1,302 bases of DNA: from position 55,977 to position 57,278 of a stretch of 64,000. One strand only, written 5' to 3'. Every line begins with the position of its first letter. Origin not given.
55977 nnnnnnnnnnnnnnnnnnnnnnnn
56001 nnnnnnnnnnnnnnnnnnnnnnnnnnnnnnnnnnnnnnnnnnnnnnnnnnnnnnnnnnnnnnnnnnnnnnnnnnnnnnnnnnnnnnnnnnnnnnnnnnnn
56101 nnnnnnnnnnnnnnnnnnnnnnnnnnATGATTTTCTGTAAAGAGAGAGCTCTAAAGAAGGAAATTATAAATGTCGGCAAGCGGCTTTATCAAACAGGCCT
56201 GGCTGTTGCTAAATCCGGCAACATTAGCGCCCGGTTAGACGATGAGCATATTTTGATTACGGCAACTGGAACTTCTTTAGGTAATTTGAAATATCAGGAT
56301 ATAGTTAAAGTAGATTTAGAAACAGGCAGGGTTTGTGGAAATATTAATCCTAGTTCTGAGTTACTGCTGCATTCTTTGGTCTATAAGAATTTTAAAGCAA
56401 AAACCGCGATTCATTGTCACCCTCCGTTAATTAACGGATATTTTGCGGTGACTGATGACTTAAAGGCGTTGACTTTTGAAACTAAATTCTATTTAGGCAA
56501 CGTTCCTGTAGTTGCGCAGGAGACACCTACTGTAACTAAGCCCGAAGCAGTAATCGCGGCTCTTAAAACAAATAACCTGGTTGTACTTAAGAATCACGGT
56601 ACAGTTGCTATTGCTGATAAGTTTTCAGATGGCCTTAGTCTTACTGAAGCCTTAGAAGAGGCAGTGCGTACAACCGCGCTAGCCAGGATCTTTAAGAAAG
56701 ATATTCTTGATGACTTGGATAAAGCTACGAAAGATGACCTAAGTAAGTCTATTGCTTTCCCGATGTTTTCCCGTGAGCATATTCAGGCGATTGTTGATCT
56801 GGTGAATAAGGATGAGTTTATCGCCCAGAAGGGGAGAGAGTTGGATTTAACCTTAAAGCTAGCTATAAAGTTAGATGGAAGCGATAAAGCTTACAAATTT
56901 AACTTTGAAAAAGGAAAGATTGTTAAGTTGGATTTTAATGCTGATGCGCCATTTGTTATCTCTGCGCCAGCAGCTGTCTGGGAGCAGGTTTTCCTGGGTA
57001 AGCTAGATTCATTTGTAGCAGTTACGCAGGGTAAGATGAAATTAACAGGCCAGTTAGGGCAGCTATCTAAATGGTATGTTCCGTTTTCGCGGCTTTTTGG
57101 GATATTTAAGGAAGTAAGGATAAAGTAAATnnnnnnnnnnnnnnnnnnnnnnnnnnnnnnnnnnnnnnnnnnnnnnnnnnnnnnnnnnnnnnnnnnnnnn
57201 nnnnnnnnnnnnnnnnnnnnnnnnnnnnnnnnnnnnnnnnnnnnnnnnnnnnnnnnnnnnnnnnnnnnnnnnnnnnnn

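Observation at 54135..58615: DHAP-shunt-like salvage cluster: phosphorylase, MtnA-like isomerase, SCP2-fused class II aldolase and aldehyde dehydrogenase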

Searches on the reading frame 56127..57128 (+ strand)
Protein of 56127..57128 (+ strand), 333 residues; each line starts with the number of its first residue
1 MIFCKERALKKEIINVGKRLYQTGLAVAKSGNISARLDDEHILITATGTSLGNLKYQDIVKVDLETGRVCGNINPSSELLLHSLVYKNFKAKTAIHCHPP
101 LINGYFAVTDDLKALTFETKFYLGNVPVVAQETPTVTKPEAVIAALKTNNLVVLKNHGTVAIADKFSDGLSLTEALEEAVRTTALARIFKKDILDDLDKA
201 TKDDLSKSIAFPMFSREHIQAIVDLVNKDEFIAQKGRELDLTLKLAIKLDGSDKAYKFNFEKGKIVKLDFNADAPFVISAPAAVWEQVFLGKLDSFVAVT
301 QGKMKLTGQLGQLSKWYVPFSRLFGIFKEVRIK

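Call 3: search_protein_families(library=pfam, proteins=[window:56127-57128:+], max_evalue=0.01)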
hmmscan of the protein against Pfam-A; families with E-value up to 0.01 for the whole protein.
window:56127-57128:+ (333 aa): 2 families
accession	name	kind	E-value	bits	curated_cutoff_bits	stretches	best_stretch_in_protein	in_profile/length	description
PF00596.27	Aldolase_II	-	1e-33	117.2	22.2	1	12-182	2-181/183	Class II Aldolase and Adducin N-terminal domain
PF02036.22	SCP2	-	8.8e-05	23.2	21.3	1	245-312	24-92/101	SCP-2 sterol transfer family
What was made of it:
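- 56127..56696 (+): Class II (metal-dependent, DHAP-type) aldolase domain of the fusion protein, residues 1-190. PF00596: 117.2 bits (call 3).
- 56760..57128 (+): SCP2-fold (sterol carrier protein 2 type) domain, residues about 212-333. PF02036: 23.2 bits against 21.3 (call 3).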

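Call 4: search_protein_families(library=ncbifam, proteins=[window:56127-57128:+], max_evalue=0.01)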
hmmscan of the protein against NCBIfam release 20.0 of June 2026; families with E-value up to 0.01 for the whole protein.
window:56127-57128:+ (333 aa): 31 families (the best 25 are shown)
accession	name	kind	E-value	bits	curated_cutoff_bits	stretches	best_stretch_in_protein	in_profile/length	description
NF006413.0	PRK08660.1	equivalog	6.8e-33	114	203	1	10-191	3-182/184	aldolase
NF043034.1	OxoTetrPhDc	equivalog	2.1e-27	96.3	250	1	6-194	2-196/205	3-oxo-tetronate 4-phosphate decarboxylase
NF040649.1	FucA_Meth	equivalog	1.2e-24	87.3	250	1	10-186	3-176/179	L-fuculose phosphate aldolase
NF006208.0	PRK08333.1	equivalog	6.6e-23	81.3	267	1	7-184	3-181/189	aldolase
NF005123.0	PRK06557.1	subfamily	3.1e-19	69.5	251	1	8-190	11-199/223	L-ribulose-5-phosphate 4-epimerase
NF006672.0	PRK09220.1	equivalog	6.2e-19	68.2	226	1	7-99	9-102/209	methylthioribulose 1-phosphate dehydratase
NF005302.0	PRK06833.1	equivalog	1.1e-18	67.5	264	1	9-181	6-181/214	L-fuculose-phosphate aldolase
NF053831.1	RU1PAldHalo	equivalog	5.5e-18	65.2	300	1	24-186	18-182/208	ribulose-1-phosphate aldolase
TIGR03328.1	salvage_mtnB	equivalog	4.5e-15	55.7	137.05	1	13-101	1-91/194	methylthioribulose 1-phosphate dehydratase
NF004527.0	PRK05874.1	equivalog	4.9e-14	52.4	308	1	12-182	10-185/218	L-fuculose-phosphate aldolase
NF005984.0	PRK08087.1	subfamily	2.8e-13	50.1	264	1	7-177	4-175/215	L-fuculose-phosphate aldolase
NF006047.0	PRK08193.1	subfamily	6.7e-13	48.7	257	1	8-132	4-131/231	L-ribulose-5-phosphate 4-epimerase AraD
NF005244.0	PRK06754.1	equivalog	1.1e-10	41.1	281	1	11-103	9-104/214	methylthioribulose 1-phosphate dehydratase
NF004979.0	PRK06357.1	equivalog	2.1e-10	40.3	216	1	1-198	1-211/221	hypothetical protein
TIGR01086.1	fucA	equivalog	4e-10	39.8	400.25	1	8-177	4-174/214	L-fuculose-phosphate aldolase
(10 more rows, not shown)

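Call 6: search_solved_structures(query=window:56127-57128:+, max_evalue=0.001, show_alignments=2)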
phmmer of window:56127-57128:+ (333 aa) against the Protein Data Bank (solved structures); distinct sequences matched with E-value up to 0.001: 23.
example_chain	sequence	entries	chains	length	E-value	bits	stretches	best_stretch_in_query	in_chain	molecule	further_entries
6voq_A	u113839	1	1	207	4.8e-16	62.4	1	6-182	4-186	Aldolase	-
6vop_A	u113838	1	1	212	6.6e-16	62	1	6-181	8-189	Aldolase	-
2irp_A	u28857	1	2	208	7.6e-16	61.8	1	8-102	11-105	Putative aldolase class 2 protein aq_1979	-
2fk5_A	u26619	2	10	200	1e-13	54.8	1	15-175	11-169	fuculose-1-phosphate aldolase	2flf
4c25_A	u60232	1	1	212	2e-12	50.5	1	9-193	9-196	L-FUCULOSE PHOSPHATE ALDOLASE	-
4c24_A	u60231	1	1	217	2.1e-12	50.5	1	9-193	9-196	L-FUCULOSE PHOSPHATE ALDOLASE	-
6btd_A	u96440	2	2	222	1.2e-11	48.1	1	10-179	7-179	Fuculose phosphate aldolase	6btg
1dzv_P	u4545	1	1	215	6.9e-07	32.4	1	8-179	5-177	L-fuculose phosphate aldolase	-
1dzz_P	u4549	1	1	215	7.2e-07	32.3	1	8-179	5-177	L-fuculose phosphate aldolase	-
1dzw_P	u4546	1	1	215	9.7e-07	31.9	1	8-179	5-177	L-fuculose phosphate aldolase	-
1e48_P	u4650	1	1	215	1.8e-06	31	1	8-179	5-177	L-FUCULOSE 1-PHOSPHATE ALDOLASE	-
1dzx_P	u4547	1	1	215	1.8e-06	31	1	8-179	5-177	L-fuculose phosphate aldolase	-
1dzu_P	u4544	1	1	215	1.9e-06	31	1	8-179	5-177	L-fuculose phosphate aldolase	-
1dzy_P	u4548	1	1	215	1.9e-06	31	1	8-179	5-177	L-FUCULOSE-1-PHOSPHATE ALDOLASE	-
1fua_A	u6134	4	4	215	1.9e-06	30.9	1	8-179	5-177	L-FUCULOSE-1-PHOSPHATE ALDOLASE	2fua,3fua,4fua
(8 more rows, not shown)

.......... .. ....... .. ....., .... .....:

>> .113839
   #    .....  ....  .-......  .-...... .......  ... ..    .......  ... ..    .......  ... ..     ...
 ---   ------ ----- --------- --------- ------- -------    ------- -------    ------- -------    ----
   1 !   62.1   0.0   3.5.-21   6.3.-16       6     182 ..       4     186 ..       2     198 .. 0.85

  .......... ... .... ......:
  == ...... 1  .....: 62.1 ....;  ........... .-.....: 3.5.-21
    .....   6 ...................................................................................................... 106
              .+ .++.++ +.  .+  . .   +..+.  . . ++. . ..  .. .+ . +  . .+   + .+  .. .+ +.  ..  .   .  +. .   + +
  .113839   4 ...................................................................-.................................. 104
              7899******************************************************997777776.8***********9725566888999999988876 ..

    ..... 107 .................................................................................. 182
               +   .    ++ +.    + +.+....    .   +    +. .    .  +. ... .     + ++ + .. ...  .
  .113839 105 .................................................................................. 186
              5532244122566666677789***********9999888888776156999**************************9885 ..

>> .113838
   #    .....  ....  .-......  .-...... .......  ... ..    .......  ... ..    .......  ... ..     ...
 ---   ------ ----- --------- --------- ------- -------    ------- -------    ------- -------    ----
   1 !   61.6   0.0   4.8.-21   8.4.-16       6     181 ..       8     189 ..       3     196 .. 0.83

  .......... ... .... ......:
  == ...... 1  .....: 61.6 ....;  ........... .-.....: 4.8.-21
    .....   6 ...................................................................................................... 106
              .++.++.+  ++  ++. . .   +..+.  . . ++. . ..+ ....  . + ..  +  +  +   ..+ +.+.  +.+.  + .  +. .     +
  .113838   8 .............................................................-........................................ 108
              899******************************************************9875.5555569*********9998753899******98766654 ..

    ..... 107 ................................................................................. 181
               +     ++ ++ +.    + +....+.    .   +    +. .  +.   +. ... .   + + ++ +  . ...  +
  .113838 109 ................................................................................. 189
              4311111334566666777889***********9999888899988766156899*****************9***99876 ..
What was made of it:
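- On Class II (FucA-type) DHAP aldolase: The alignment to 6voq shows the same (call 6).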

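Call 7: find_homologous_proteins(query=window:56127-57128:+, max_evalue=0.00001)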
Query window:56127-57128:+ (333 aa): 1305 proteins with E <= 0.00001 among 6346 candidates; the best 120 are listed.
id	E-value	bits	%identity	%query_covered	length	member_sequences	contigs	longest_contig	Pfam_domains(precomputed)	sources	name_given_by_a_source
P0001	2.7e-214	728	100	100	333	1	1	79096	PF00596.28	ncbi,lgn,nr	ncbi:MAG: class II aldolase/adducin family protein [Candidatus Omnitrophica bacterium]|nr:class II a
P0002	1.8e-198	676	93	100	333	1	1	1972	PF00596.28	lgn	-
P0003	3.4e-183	626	85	100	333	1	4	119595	PF00596.28,PF02036.23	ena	-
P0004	6.6e-181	619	84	100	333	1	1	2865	PF00596.28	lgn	-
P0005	2.0e-179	614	84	100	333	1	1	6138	PF00596.28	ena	-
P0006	2.1e-179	614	84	100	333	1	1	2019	PF00596.28,PF02036.23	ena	-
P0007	4.4e-177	606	81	100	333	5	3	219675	PF00596.28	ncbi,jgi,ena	ncbi:MAG: class II aldolase/adducin family protein [Candidatus Omnitrophota bacterium]|jgi:L-fuculos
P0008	1.3e-176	605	82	100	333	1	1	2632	PF00596.28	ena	-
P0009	2.5e-176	604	82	100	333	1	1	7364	PF00596.28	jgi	-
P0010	5.2e-176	603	82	100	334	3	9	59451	PF00596.28,PF02036.23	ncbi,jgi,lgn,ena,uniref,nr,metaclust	ncbi:MAG: hypothetical protein COT38_02000 [Candidatus Omnitrophica bacterium CG08_land_8_20_14_0_20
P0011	1.8e-175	601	83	100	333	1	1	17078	PF00596.28,PF02036.23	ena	-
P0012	6.6e-175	599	81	100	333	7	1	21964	PF00596.28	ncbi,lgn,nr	ncbi:MAG: class II aldolase/adducin family protein [Candidatus Omnitrophica bacterium]|nr:class II a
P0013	7.4e-175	599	82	100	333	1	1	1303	PF00596.28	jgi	jgi:L-fuculose-phosphate aldolase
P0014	1.1e-174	598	82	100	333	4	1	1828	PF00596.28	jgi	-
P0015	2.2e-174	597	81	100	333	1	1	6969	PF00596.28,PF02036.23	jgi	jgi:L-fuculose-phosphate aldolase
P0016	3.1e-174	597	80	100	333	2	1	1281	PF00596.28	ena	-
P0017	5.0e-174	596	82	100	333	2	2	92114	PF00596.28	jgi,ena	-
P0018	1.2e-173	595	82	100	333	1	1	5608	PF00596.28,PF02036.23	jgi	-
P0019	2.6e-173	594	81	100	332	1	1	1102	PF00596.28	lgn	-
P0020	3.9e-173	593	83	100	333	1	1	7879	PF00596.28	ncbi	-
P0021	5.8e-173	593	80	100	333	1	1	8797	PF00596.28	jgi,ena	-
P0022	9.4e-173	592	81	100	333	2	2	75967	PF00596.28,PF02036.23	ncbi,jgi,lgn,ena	ncbi:MAG: class II aldolase/adducin family protein [Candidatus Omnitrophota bacterium]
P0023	1.4e-172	591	81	100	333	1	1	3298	PF00596.28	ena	-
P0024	1.8e-172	591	80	100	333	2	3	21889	PF00596.28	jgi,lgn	-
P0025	2.3e-172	591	81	100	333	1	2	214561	PF00596.28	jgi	jgi:L-fuculose-phosphate aldolase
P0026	3.1e-172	590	79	100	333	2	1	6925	PF00596.28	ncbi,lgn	-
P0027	4.7e-172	590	81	100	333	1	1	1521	PF00596.28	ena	-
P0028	1.0e-171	589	80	100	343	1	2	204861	PF00596.28,PF02036.23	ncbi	-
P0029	1.1e-171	589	82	100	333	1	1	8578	PF00596.28,PF02036.23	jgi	jgi:L-fuculose-phosphate aldolase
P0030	1.3e-171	588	80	100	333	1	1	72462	PF00596.28,PF02036.23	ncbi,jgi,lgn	-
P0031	1.8e-171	588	80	100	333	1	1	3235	PF00596.28,PF02036.23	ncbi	-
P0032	4.5e-171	587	81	100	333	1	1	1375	PF00596.28,PF02036.23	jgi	-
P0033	1.5e-170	585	79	100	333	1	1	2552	PF00596.28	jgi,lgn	-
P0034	3.3e-170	584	80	100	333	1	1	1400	PF00596.28,PF02036.23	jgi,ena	-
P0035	5.3e-170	583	80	100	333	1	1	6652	PF00596.28,PF02036.23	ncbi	-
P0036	8.0e-170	582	80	100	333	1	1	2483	PF00596.28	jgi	-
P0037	1.1e-169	582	80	100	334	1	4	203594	PF00596.28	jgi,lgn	-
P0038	1.9e-169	581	78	100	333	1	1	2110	PF00596.28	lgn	-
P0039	7.4e-169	579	80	100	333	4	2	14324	PF00596.28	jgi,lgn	-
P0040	1.7e-168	578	80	100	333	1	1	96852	PF00596.28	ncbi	ncbi:MAG: class II aldolase/adducin family protein [Candidatus Omnitrophota bacterium]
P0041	1.1e-167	575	78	100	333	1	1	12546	PF00596.28,PF02036.23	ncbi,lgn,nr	ncbi:MAG: class II aldolase/adducin family protein [Candidatus Omnitrophica bacterium]|nr:class II a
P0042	1.3e-167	575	80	100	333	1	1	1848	PF00596.28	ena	-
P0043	1.4e-167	575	79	100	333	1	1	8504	PF00596.28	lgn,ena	-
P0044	1.6e-167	575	79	100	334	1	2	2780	PF00596.28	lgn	-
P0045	3.9e-167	574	79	100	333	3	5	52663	PF00596.28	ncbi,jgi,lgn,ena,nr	ncbi:MAG: class II aldolase/adducin family protein [Candidatus Omnitrophica bacterium]|jgi:L-fuculos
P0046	1.3e-166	572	79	100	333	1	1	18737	PF00596.28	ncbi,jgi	-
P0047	9.0e-166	569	79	100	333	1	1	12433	PF00596.28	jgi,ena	-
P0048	4.1e-165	567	79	100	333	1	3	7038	PF00596.28,PF02036.23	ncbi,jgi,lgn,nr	ncbi:MAG: hypothetical protein FJZ12_00835 [Candidatus Omnitrophica bacterium]|nr:hypothetical prote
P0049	3.9e-164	564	77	100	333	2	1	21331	PF00596.28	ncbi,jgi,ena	ncbi:MAG: class II aldolase/adducin family protein [Candidatus Omnitrophota bacterium]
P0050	6.9e-164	563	77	100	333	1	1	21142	PF00596.28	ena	-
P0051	8.4e-164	563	77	100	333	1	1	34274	PF00596.28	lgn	-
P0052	9.6e-164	562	76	100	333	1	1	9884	PF00596.28,PF02036.23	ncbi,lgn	-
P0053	1.1e-163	562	75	100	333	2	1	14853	PF00596.28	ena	-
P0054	1.2e-163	562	77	100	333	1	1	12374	PF00596.28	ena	-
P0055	1.4e-163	562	77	100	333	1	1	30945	PF00596.28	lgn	-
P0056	3.0e-163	561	77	100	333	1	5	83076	PF00596.28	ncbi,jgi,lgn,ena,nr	ncbi:MAG: Methylthioribulose-1-phosphate dehydratase [Candidatus Omnitrophica bacterium ADurb.Bin205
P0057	4.4e-163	560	76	100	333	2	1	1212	PF00596.28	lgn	-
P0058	1.1e-162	559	81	92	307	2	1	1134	PF00596.28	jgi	jgi:L-fuculose-phosphate aldolase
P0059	2.4e-162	558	79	98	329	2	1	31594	PF00596.28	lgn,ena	-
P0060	6.5e-162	556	76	98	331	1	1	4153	PF00596.28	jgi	-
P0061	1.1e-161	556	77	99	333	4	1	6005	PF00596.28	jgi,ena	-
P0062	1.3e-161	555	78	98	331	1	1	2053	PF00596.28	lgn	-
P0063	3.2e-161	554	78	98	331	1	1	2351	PF00596.28,PF02036.23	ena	-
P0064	1.5e-160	552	78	98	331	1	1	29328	PF00596.28,PF02036.23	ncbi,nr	ncbi:MAG: class II aldolase/adducin family protein [Candidatus Omnitrophica bacterium]|nr:class II a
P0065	1.8e-160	552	76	98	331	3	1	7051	PF00596.28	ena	-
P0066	1.8e-160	552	76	98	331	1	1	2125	PF00596.28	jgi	-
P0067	2.0e-160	552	76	98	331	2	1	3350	PF00596.28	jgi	-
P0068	2.0e-160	551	75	100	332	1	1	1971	PF00596.28,PF02036.23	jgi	jgi:L-fuculose-phosphate aldolase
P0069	2.1e-160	551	75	98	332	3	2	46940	PF00596.28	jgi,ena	-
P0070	2.6e-160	551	75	100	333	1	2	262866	PF00596.28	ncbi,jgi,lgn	jgi:L-fuculose-phosphate aldolase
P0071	3.5e-160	551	77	98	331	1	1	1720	PF00596.28,PF02036.23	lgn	-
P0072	4.9e-160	550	74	100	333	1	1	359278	PF00596.28,PF02036.23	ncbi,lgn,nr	ncbi:MAG: class II aldolase/adducin family protein [Candidatus Omnitrophota bacterium]|nr:class II a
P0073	8.8e-160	549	76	98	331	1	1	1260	PF00596.28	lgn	-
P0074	9.9e-160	549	76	98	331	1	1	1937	PF00596.28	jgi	jgi:L-fuculose-phosphate aldolase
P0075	1.1e-159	549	76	98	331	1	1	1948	PF00596.28,PF02036.23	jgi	jgi:L-fuculose-phosphate aldolase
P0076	2.7e-159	548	75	98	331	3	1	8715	PF00596.28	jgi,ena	-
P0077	2.9e-159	548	77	98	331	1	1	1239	PF00596.28,PF02036.23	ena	-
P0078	3.6e-159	547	77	98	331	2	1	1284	PF00596.28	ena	-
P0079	3.7e-159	547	76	99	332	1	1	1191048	PF00596.28,PF02036.23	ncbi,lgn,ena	-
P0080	3.8e-159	547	76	99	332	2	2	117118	PF00596.28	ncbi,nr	ncbi:MAG: class II aldolase/adducin family protein [Candidatus Omnitrophica bacterium]|nr:class II a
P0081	4.5e-159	547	74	100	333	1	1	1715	PF00596.28,PF02036.23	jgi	-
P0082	4.8e-159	547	77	98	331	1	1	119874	PF00596.28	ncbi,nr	ncbi:MAG: class II aldolase/adducin family protein [Candidatus Omnitrophica bacterium]|nr:class II a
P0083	5.9e-159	547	76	99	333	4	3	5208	PF00596.28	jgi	jgi:L-fuculose-phosphate aldolase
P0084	6.9e-159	546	76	98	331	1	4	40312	PF00596.28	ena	-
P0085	6.9e-159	546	77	98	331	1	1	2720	PF00596.28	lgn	-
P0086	7.2e-159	546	77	98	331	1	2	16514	PF00596.28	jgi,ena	-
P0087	8.3e-159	546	76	98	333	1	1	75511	PF00596.28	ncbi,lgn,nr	ncbi:MAG: class II aldolase/adducin family protein [Candidatus Omnitrophica bacterium]|nr:class II a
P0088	8.7e-159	546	76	98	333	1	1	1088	PF00596.28,PF02036.23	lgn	-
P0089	1.3e-158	546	75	98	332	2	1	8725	PF00596.28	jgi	jgi:L-fuculose-phosphate aldolase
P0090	1.3e-158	546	74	100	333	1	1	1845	PF00596.28,PF02036.23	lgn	-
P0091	1.4e-158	545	77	98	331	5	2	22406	PF00596.28,PF02036.23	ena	-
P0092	1.6e-158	545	77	98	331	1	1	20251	PF00596.28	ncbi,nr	ncbi:MAG: class II aldolase/adducin family protein [Candidatus Omnitrophota bacterium]|nr:class II a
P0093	1.7e-158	545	75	98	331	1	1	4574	PF00596.28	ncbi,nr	ncbi:MAG: class II aldolase/adducin family protein [Candidatus Omnitrophica bacterium]|nr:class II a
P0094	2.0e-158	545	77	98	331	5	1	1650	PF00596.28,PF02036.23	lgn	-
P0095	2.5e-158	545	76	98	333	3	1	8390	PF00596.28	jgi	jgi:L-fuculose-phosphate aldolase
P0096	2.5e-158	545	77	98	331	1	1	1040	PF00596.28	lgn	-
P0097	2.6e-158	545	77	98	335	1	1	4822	PF00596.28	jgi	-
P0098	3.2e-158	544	75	100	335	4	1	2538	PF00596.28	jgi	-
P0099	3.2e-158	544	76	98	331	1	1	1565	PF00596.28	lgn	-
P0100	3.3e-158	544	76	98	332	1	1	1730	PF00596.28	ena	-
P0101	3.3e-158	544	77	98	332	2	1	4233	PF00596.28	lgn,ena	-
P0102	3.6e-158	544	76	99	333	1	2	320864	PF00596.28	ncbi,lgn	-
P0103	3.7e-158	544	74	98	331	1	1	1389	PF00596.28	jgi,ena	-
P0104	3.8e-158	544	77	98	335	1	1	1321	PF00596.28,PF02036.23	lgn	-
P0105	4.2e-158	544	77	98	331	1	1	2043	PF00596.28,PF02036.23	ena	-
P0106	4.3e-158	544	77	98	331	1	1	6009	PF00596.28,PF02036.23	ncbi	-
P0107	4.3e-158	544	75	98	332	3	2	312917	PF00596.28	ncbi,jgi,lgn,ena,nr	ncbi:MAG: class II aldolase/adducin family protein [Candidatus Omnitrophica bacterium]|nr:class II a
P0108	5.8e-158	543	76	98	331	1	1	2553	PF00596.28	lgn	-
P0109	5.9e-158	543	77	98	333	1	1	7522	PF00596.28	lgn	-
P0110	6.9e-158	543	75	98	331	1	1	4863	PF00596.28,PF02036.23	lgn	-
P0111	7.7e-158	543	77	99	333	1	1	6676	PF00596.28,PF02036.23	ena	-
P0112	8.1e-158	543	76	98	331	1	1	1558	PF00596.28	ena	-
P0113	9.5e-158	543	76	98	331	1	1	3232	PF00596.28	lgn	-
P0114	1.2e-157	542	74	98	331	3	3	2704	PF00596.28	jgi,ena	jgi:L-fuculose-phosphate aldolase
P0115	1.4e-157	542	75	98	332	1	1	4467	PF00596.28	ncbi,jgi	ncbi:MAG: class II aldolase/adducin family protein [Candidatus Omnitrophota bacterium]|jgi:L-fuculos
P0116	1.8e-157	542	74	100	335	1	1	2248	PF00596.28,PF02036.23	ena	-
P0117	1.9e-157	542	77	98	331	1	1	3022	PF00596.28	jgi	jgi:L-fuculose-phosphate aldolase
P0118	1.9e-157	542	75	98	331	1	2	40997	PF00596.28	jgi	jgi:L-fuculose-phosphate aldolase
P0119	1.9e-157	542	76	98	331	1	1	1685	PF00596.28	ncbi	-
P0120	2.3e-157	541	75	98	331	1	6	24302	PF00596.28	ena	-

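Call 9: find_encoding_contigs(protein=P0079, flank=8000, max_places=2)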
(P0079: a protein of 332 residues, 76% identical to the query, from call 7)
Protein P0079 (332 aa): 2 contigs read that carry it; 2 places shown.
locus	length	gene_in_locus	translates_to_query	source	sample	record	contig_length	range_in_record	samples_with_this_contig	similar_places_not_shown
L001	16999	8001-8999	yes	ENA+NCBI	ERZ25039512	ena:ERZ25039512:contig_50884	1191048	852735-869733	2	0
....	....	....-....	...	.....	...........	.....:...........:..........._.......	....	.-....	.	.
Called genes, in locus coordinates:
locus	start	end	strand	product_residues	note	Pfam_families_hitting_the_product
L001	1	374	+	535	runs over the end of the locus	PF02801:Ketoacyl-synt_C, PF00109:ketoacyl-synt, PF02801:Ketoacyl-synt_C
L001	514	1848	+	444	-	PF02310:B12-binding, PF04055:Radical_SAM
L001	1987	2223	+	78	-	PF00550:PP-binding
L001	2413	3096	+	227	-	PF04199:Cyclase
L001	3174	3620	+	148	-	PF10604:Polyketide_cyc2, PF03364:Polyketide_cyc (weak)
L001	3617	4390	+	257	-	PF00106:adh_short, PF08659:KR, PF13561:adh_short_C2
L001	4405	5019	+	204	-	PF03425:CBM_11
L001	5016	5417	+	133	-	-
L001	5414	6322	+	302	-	PF04909:Amidohydro_2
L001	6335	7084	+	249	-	PF01048:PNP_UDP_1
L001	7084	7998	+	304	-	PF01008:IF-2B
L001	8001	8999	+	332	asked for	PF00596:Aldolase_II, PF02036:SCP2 (faint)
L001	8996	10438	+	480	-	PF00171:Aldedh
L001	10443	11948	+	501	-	PF00501:AMP-binding, PF13193:AMP-binding_C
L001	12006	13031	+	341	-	PF21016:RlmN_N, PF04055:Radical_SAM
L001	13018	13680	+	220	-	PF00657:Lipase_GDSL, PF13472:Lipase_GDSL_2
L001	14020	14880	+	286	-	PF01261:AP_endonuc_2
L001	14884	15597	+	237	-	PF00133:tRNA-synt_1, PF09334:tRNA-synt_1g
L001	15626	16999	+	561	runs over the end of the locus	PF13603:tRNA-synt_1_2, PF00133:tRNA-synt_1, PF09334:tRNA-synt_1g (weak), PF08264:Anticodon_1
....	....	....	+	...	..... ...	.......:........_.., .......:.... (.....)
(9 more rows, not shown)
